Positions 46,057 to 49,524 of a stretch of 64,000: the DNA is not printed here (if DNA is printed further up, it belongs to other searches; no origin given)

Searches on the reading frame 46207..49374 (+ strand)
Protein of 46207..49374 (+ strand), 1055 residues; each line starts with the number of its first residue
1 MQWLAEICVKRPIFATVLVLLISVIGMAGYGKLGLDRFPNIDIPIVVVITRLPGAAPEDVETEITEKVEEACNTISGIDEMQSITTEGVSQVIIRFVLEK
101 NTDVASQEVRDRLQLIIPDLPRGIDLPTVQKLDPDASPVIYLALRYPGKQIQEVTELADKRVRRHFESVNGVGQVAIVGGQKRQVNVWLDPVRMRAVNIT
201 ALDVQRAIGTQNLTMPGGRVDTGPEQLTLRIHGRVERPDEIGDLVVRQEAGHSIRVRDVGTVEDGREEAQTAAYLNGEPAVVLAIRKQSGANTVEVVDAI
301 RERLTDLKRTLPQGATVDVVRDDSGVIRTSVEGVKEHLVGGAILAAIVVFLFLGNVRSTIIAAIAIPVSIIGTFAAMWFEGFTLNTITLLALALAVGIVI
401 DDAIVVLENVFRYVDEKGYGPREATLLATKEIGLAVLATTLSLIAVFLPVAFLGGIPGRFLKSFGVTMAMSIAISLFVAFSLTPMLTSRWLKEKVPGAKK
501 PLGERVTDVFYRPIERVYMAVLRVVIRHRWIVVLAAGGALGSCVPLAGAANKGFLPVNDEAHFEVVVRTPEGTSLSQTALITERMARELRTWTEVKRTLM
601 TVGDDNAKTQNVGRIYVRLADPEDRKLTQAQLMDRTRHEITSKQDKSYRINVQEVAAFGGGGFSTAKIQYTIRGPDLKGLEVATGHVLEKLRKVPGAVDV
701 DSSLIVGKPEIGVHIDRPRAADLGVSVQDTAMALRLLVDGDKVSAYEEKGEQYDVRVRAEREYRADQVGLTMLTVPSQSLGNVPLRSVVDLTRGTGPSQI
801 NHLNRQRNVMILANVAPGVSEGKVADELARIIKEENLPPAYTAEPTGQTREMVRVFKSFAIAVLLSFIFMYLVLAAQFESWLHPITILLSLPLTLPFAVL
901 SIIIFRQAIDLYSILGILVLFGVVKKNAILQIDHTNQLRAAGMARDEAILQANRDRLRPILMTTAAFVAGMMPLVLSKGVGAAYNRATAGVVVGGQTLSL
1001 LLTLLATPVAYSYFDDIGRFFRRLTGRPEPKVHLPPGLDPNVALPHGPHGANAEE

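Call 71: search_protein_families(library=pfam, max_evalue=0.001, proteins=[window:46207-49374:+])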
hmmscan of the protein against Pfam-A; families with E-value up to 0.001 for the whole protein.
window:46207-49374:+ (1055 aa): 2 families
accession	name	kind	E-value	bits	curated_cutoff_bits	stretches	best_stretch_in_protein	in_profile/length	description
PF00873.25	ACR_tran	-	2e-280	933.4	28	1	5-1014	2-1020/1021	AcrB/AcrD/AcrF family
PF03176.21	MMPL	-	5e-08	32.7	20.5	1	289-488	99-300/333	MMPL family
